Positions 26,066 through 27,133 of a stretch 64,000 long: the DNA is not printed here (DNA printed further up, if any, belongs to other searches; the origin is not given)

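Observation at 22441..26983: Triad of EEP-family hydrolases: two secreted and dockerin-tagged, one cytoplasmic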

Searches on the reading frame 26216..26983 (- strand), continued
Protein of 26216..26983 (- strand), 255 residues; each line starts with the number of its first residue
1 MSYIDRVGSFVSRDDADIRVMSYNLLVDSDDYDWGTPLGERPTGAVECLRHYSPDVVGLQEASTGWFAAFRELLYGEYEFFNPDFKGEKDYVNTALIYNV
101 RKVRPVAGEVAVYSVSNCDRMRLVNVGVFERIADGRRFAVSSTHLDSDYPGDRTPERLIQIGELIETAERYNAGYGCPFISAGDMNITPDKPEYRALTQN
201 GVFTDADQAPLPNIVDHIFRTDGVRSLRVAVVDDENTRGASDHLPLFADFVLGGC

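Call 35: search_protein_representatives(alignment_id=A1)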
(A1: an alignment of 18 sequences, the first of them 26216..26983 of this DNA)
Query: 18 sequences, 274 profile positions. Proteins with E-value up to 0.001 (for the whole library): 17059; up to 1e-10: 4089; up to 1e-30: 327. The best 150 are listed.
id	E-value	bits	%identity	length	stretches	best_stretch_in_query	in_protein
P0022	1.6e-215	729.2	-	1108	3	29-273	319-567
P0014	1.3e-121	421.2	-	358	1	1-273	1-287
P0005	3.8e-117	406.6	-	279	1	2-274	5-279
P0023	4.6e-106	370.2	-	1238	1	25-273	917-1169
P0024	1.9e-92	325.6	-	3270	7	29-273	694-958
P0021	1.0e-89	316.6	-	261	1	33-273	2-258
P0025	7.9e-88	310.4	-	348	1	2-273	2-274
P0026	2.1e-78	279.5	-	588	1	25-274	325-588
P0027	4.0e-78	278.6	-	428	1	25-273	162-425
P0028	1.3e-77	276.9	-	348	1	11-274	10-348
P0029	3.8e-77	275.4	-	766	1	27-273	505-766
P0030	6.2e-74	264.8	-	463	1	26-273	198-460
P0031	2.1e-72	259.8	-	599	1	26-274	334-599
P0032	1.5e-70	253.7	-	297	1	4-274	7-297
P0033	4.3e-69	249.0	-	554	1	26-273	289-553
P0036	4.5e-67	242.3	-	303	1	25-273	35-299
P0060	5.4e-57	209.3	-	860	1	5-273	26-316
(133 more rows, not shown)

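Call 37: search_protein_families(library=pfam, alignment_id=A3, max_evalue=0.0001)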
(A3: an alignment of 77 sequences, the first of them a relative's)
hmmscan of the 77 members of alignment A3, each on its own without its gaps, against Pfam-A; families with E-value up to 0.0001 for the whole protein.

A. member 1, P0022 (1108 aa): 1 family
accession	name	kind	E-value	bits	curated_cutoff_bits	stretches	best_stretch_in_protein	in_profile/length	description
PF03372.29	Exo_endo_phos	-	8.8e-35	120.8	24.5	3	331-558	1-225/225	Endonuclease/Exonuclease/phosphatase family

B. families by the number of members that match (of 77 scanned): 19 families
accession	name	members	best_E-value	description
PF03372.29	Exo_endo_phos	76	8.8e-35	Endonuclease/Exonuclease/phosphatase family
PF00404.24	Dockerin_1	4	6e-14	Dockerin type I domain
PF14529.12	Exo_endo_phos_2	4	1e-07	Endonuclease-reverse transcriptase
PF02018.23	CBM_4_9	3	4.3e-74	Carbohydrate binding domain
PF13472.12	Lipase_GDSL_2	3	7.3e-13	GDSL-like Lipase/Acylhydrolase family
PF17996.7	CE2_N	3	6.8e-09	Carbohydrate esterase 2 N-terminal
PF00754.31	F5_F8_type_C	2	8.6e-32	F5/8 type C domain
PF22633.2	F5_F8_type_C_2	2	7.9e-14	NedA-like, galactose-binding domain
PF00657.28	Lipase_GDSL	2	4.4e-12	GDSL-like Lipase/Acylhydrolase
PF19085.6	Choline_bind_2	1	7.6e-17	Choline-binding repeat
PF19127.6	Choline_bind_3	1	6.5e-13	Choline-binding repeat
PF07523.18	Big_3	1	5.7e-12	Bacterial Ig-like domain (group 3)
PF00629.30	MAM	1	3e-08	MAM domain, meprin/A5/mu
PF01473.26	Choline_bind_1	1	6.5e-07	Putative cell wall binding repeat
PF02095.21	Extensin_1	1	1.4e-06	Extensin-like protein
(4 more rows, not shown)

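Call 43: list_cluster_members(proteins=[P0012, P0019, P0022, P0023, P0026, P0031, P0029, P0060, P0036, P0032])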
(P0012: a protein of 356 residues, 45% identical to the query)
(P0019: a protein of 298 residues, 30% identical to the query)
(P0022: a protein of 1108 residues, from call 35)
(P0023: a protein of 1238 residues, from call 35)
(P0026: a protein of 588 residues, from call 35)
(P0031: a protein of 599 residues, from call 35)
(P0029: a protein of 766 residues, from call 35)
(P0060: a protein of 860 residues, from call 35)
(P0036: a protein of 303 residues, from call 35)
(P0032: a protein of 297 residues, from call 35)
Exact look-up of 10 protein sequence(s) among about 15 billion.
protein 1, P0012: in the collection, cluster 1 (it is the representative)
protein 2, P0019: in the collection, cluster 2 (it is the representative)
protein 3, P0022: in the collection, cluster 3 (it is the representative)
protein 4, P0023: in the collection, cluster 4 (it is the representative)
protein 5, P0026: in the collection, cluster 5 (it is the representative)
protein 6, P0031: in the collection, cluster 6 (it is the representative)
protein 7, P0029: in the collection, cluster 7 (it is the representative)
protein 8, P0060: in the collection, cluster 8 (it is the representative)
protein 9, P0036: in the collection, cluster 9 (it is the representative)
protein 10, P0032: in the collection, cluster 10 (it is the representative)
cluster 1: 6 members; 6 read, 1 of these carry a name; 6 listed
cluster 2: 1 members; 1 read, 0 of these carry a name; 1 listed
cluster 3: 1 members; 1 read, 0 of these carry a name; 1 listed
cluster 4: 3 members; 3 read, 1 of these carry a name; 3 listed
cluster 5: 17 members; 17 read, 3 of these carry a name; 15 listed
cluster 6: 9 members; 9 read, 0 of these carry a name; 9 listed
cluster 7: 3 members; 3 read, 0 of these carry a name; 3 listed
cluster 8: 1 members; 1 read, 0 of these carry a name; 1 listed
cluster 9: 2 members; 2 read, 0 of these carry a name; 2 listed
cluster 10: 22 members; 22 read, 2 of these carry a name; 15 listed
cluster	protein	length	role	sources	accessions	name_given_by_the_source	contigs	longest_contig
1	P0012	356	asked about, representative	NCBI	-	-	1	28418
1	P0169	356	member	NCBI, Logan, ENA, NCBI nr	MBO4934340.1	MAG: endonuclease/exonuclease/phosphatase family protein [Clostridia bacterium] | endonuclease/exonuclease/phosphatase family protein [Clostridia bacterium]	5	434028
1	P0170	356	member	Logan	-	-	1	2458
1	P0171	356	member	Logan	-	-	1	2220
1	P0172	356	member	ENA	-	-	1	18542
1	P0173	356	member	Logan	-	-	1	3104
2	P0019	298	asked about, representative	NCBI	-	-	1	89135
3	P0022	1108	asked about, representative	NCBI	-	-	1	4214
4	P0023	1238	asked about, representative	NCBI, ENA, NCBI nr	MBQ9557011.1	MAG: carbohydrate binding domain-containing protein [Clostridia bacterium] | carbohydrate binding domain-containing protein [Clostridia bacterium]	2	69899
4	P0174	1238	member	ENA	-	-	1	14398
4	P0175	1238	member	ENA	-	-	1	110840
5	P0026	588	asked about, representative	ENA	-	-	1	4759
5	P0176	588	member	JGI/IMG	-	endonuclease/exonuclease/phosphatase family metal-dependent hydrolase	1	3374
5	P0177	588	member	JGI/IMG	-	endonuclease/exonuclease/phosphatase family metal-dependent hydrolase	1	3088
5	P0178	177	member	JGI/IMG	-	endonuclease/exonuclease/phosphatase family metal-dependent hydrolase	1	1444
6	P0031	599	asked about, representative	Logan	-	-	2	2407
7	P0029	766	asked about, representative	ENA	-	-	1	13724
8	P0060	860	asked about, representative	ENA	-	-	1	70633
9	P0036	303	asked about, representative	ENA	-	-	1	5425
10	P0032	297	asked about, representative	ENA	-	-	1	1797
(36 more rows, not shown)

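Call 50: search_protein_families(library=pfam, proteins=[L002:1641-2417:+, L002:2463-5111:+, L002:5552-9373:+, L002:9881-11128:+, L002:11318-12973:+, L002:12992-14716:+, L004:9-2519:+, L004:2688-5453:+, L004:5694-9698:+, L004:9800-11284:+], max_evalue=0.0001)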
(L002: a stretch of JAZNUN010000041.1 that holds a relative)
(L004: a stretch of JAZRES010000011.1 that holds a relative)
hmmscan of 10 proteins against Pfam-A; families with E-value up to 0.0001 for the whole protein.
L002:1641-2417:+ (258 aa): 1 family
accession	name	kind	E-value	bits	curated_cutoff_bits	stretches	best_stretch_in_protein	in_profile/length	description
PF16227.11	DUF4886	-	3.9e-66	223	26.7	1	16-241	1-226/242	Domain of unknown function (DUF4886)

L002:2463-5111:+ (882 aa): 4 families
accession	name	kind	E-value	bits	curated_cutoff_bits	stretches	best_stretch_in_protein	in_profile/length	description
PF02018.23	CBM_4_9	-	2.3e-17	64.1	25.9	1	226-335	1-119/136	Carbohydrate binding domain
PF00657.28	Lipase_GDSL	-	3.8e-12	47.3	23.6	1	509-671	1-152/208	GDSL-like Lipase/Acylhydrolase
PF13472.12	Lipase_GDSL_2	-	2.8e-11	44.7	32.9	1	511-645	1-107/178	GDSL-like Lipase/Acylhydrolase family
PF17996.7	CE2_N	-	6.2e-06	26.7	27.9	1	417-502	22-108/108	Carbohydrate esterase 2 N-terminal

L002:5552-9373:+ (1273 aa): 6 families
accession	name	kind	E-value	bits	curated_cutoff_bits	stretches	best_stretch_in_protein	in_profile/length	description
PF02018.23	CBM_4_9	-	5.7e-30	104.9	25.9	3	34-153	3-122/136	Carbohydrate binding domain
PF13472.12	Lipase_GDSL_2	-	9.3e-15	56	32.9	1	908-1086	1-176/178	GDSL-like Lipase/Acylhydrolase family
PF00657.28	Lipase_GDSL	-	1.6e-10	41.9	23.6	1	906-1042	1-127/208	GDSL-like Lipase/Acylhydrolase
PF03372.29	Exo_endo_phos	-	1.1e-09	38.8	24.5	1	514-757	1-225/225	Endonuclease/Exonuclease/phosphatase family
PF17996.7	CE2_N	-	4.6e-09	36.7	27.9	1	784-892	2-99/108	Carbohydrate esterase 2 N-terminal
PF00629.30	MAM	-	1.4e-08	35.2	26.4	0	56-178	33-153/158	MAM domain, meprin/A5/mu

L002:9881-11128:+ (415 aa): 1 family
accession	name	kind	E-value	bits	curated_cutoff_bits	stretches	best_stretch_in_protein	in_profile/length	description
PF03372.29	Exo_endo_phos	-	3.2e-07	30.7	24.5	1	47-284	1-225/225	Endonuclease/Exonuclease/phosphatase family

L002:11318-12973:+ (551 aa): 2 families
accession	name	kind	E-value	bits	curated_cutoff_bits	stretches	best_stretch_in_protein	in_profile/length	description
PF00501.34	AMP-binding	-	1.9e-69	234.8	29.9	1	56-406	18-384/384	AMP-binding enzyme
PF13193.12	AMP-binding_C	-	7.7e-13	49.6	24.5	1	456-529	1-76/76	AMP-binding enzyme C-terminal domain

L002:12992-14716:+ (574 aa): 5 families
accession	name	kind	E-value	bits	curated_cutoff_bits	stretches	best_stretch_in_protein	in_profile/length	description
PF02775.26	TPP_enzyme_C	-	3.9e-24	85.6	21.9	1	361-505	1-149/151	Thiamine pyrophosphate enzyme, C-terminal TPP binding domain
PF01855.24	POR_N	-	6.1e-15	56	27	1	14-200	2-200/231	Pyruvate flavodoxin/ferredoxin oxidoreductase, thiamine diP-bdg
PF12797.12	Fer4_2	-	3.1e-05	24.1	24.5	0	523-543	3-22/22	4Fe-4S binding domain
PF00037.32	Fer4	-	6.8e-05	23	21.1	0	552-572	2-22/24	4Fe-4S binding domain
PF13237.11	Fer4_10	-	8.1e-05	22.9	25.5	1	524-568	3-52/53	4Fe-4S dicluster domain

L004:9-2519:+ (836 aa): 4 families
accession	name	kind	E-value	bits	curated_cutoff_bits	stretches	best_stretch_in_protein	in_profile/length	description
PF02018.23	CBM_4_9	-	7.1e-22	78.7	25.9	2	176-284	3-120/136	Carbohydrate binding domain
PF00657.28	Lipase_GDSL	-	1e-10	42.6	23.6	1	459-622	3-155/208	GDSL-like Lipase/Acylhydrolase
PF13472.12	Lipase_GDSL_2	-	1.3e-09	39.2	32.9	1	460-593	2-107/178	GDSL-like Lipase/Acylhydrolase family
PF17996.7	CE2_N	-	3.7e-05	24.2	27.9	0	349-450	14-108/108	Carbohydrate esterase 2 N-terminal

L004:2688-5453:+ (921 aa): 0 families

L004:5694-9698:+ (1334 aa): 6 families
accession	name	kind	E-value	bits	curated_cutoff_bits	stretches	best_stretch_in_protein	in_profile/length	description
PF02018.23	CBM_4_9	-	1.3e-24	87.5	25.9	3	94-213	4-123/136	Carbohydrate binding domain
PF13472.12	Lipase_GDSL_2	-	3.1e-13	51.1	32.9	1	962-1105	1-120/178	GDSL-like Lipase/Acylhydrolase family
PF00657.28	Lipase_GDSL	-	1.1e-10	42.5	23.6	1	960-1100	1-127/208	GDSL-like Lipase/Acylhydrolase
PF03372.29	Exo_endo_phos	-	1.7e-09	38.2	24.5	1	569-812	1-225/225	Endonuclease/Exonuclease/phosphatase family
PF00629.30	MAM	-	5.3e-09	36.5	26.4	0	118-237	36-153/158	MAM domain, meprin/A5/mu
PF17996.7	CE2_N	-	6.8e-09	36.2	27.9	1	840-946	3-99/108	Carbohydrate esterase 2 N-terminal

L004:9800-11284:+ (494 aa): 1 family
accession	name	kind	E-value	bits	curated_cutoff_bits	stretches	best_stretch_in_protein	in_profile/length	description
PF03372.29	Exo_endo_phos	-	1.5e-09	38.4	24.5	1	74-312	1-225/225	Endonuclease/Exonuclease/phosphatase family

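Call 63: search_protein_families(library=pfam, alignment_id=A4, max_evalue=0.00001)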
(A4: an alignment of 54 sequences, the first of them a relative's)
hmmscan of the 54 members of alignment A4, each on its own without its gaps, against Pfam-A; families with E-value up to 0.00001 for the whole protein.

A. member 1, L003:170-754:+ (194 aa): 1 family
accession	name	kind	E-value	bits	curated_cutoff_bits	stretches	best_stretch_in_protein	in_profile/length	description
PF04551.19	GcpE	-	3.8e-73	246.9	32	1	1-191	156-342/343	GcpE protein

B. families by the number of members that match (of 54 scanned): 74 families (the first 25 are shown)
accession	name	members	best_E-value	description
PF00308.24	Bac_DnaA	2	6.9e-59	Bacterial DnaA ATPAse domain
PF00587.30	tRNA-synt_2b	2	2.2e-44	tRNA synthetase class II core domain (G, H, P, S and T)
PF02195.25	ParB_N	2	1.6e-36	ParB N-terminal domain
PF17762.8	HTH_ParB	2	4.8e-35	ParB HTH domain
PF02403.27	Seryl_tRNA_N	2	2.3e-32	Seryl-tRNA synthetase N-terminal domain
PF04545.22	Sigma70_r4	2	7.3e-24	Sigma-70, region 4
PF04542.20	Sigma70_r2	2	9.4e-24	Sigma-70 region 2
PF08299.17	Bac_DnaA_C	2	1.1e-21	Bacterial dnaA protein helix-turn-helix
PF12833.13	HTH_18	2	3.7e-19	Helix-turn-helix domain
PF00165.29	HTH_AraC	2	5.9e-16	Bacterial regulatory helix-turn-helix proteins, AraC family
PF00753.33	Lactamase_B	2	3.5e-11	Metallo-beta-lactamase superfamily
PF00004.35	AAA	2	3.4e-10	ATPase family associated with various cellular activities (AAA)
PF11638.13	DnaA_N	2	9.9e-10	DnaA N-terminal domain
PF12822.12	ECF_trnsprt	2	2.6e-09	ECF transporter, substrate-specific component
PF07155.17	ECF-ribofla_trS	2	3.3e-09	ECF-type riboflavin transporter, S component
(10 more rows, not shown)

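Call 64: search_protein_families(library=pfam, proteins=[L005:55-4101:+, L079:7049-10777:+, L079:1053-4514:+, L003:5180-6916:+, L006:8879-10762:+, L005:4253-7612:+, L005:7663-11199:-, L003:798-5162:+], max_evalue=0.0001)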
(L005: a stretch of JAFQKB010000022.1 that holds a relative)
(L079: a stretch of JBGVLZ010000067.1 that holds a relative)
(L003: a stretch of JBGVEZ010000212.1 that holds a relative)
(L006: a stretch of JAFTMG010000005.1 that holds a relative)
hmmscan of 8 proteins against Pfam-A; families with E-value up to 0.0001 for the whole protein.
L005:55-4101:+ (1348 aa): 8 families
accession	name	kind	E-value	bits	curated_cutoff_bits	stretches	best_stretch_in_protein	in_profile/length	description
PF02018.23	CBM_4_9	-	2.8e-26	92.9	25.9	2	6-99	27-127/136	Carbohydrate binding domain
PF19085.6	Choline_bind_2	-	5.6e-21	74.9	27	1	1309-1344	3-36/38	Choline-binding repeat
PF03372.29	Exo_endo_phos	-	1.2e-11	45.2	24.5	1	461-696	1-225/225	Endonuclease/Exonuclease/phosphatase family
PF13472.12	Lipase_GDSL_2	-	2e-11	45.1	32.9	1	846-986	1-116/178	GDSL-like Lipase/Acylhydrolase family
PF00657.28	Lipase_GDSL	-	2.2e-11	44.7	23.6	1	844-1031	1-207/208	GDSL-like Lipase/Acylhydrolase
PF17996.7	CE2_N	-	2.1e-09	37.9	27.9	1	724-837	3-108/108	Carbohydrate esterase 2 N-terminal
PF07523.18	Big_3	-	2.6e-08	34.4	21.2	1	1054-1113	1-61/68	Bacterial Ig-like domain (group 3)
PF19127.6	Choline_bind_3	-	2e-06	28.1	27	0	1173-1208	11-47/47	Choline-binding repeat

L079:7049-10777:+ (1242 aa): 4 families
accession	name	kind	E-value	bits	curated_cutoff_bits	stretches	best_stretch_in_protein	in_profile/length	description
PF14200.12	RicinB_lectin_2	-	1.1e-37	129.1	25.6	3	160-247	2-88/89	Ricin-type beta-trefoil lectin domain-like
PF00652.28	Ricin_B_lectin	-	3.2e-16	60.1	29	2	159-258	35-126/126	Ricin-type beta-trefoil lectin domain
PF03372.29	Exo_endo_phos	-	2.7e-07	31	24.5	1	992-1231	1-225/225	Endonuclease/Exonuclease/phosphatase family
PF00932.25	LTD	-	4.6e-07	30.6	34.3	1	415-511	3-69/109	Lamin Tail Domain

L079:1053-4514:+ (1153 aa): 5 families
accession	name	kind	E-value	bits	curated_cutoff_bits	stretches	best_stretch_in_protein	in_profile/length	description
PF14200.12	RicinB_lectin_2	-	4.1e-14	53.5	25.6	1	218-305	2-88/89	Ricin-type beta-trefoil lectin domain-like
PF00404.24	Dockerin_1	-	4.6e-09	36.8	22.9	1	108-161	2-56/57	Dockerin type I domain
PF03372.29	Exo_endo_phos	-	1.2e-06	28.9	24.5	1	903-1142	1-225/225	Endonuclease/Exonuclease/phosphatase family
PF00932.25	LTD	-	3.5e-05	24.6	34.3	1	327-423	4-70/109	Lamin Tail Domain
PF00652.28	Ricin_B_lectin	-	6.1e-05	23.6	29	0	231-319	3-84/126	Ricin-type beta-trefoil lectin domain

L003:5180-6916:+ (578 aa): 1 family
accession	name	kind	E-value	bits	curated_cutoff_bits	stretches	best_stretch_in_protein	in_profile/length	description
PF03372.29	Exo_endo_phos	-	2.1e-11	44.5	24.5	1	327-567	1-225/225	Endonuclease/Exonuclease/phosphatase family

L006:8879-10762:+ (627 aa): 2 families
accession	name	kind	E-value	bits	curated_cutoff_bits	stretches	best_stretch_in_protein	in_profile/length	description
PF03372.29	Exo_endo_phos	-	9.7e-17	61.9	24.5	1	380-617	1-225/225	Endonuclease/Exonuclease/phosphatase family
PF02838.20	Glyco_hydro_20b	-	8e-05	23.8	26.1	0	238-344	23-110/124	Glycosyl hydrolase family 20, domain 2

L005:4253-7612:+ (1119 aa): 3 families
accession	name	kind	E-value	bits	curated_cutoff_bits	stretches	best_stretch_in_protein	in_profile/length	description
PF19085.6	Choline_bind_2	-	1.4e-17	64.1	27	1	1013-1053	2-36/38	Choline-binding repeat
PF19127.6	Choline_bind_3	-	4.9e-16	58.8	27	1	917-955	8-47/47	Choline-binding repeat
PF01473.26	Choline_bind_1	-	3e-10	40.4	20.5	0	1081-1097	3-19/19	Putative cell wall binding repeat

L005:7663-11199:- (1178 aa): 0 families

L003:798-5162:+ (1454 aa): 6 families
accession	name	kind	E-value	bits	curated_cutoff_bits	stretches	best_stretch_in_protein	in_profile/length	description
PF07733.18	DNA_pol3_alpha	-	8.7e-55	186.6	23.9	2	841-1030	2-151/260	Bacterial DNA polymerase III alpha NTPase domain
PF00929.31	RNase_T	-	1e-38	133.9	24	1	441-595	1-164/164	Exonuclease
PF02811.25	PHP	-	2.4e-32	113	26.4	1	356-705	1-152/164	PHP domain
PF17657.6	DNA_pol3_finger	-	5.8e-21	75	22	1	1124-1258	18-160/166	Bacterial DNA polymerase III alpha subunit finger domain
PF14579.12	HHH_6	-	5.4e-15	55.8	25.6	1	1365-1447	1-86/90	Helix-hairpin-helix motif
PF16473.11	Rv2179c-like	-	2.1e-06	28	27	1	441-595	3-173/177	3'-5' exoribonuclease Rv2179c-like domain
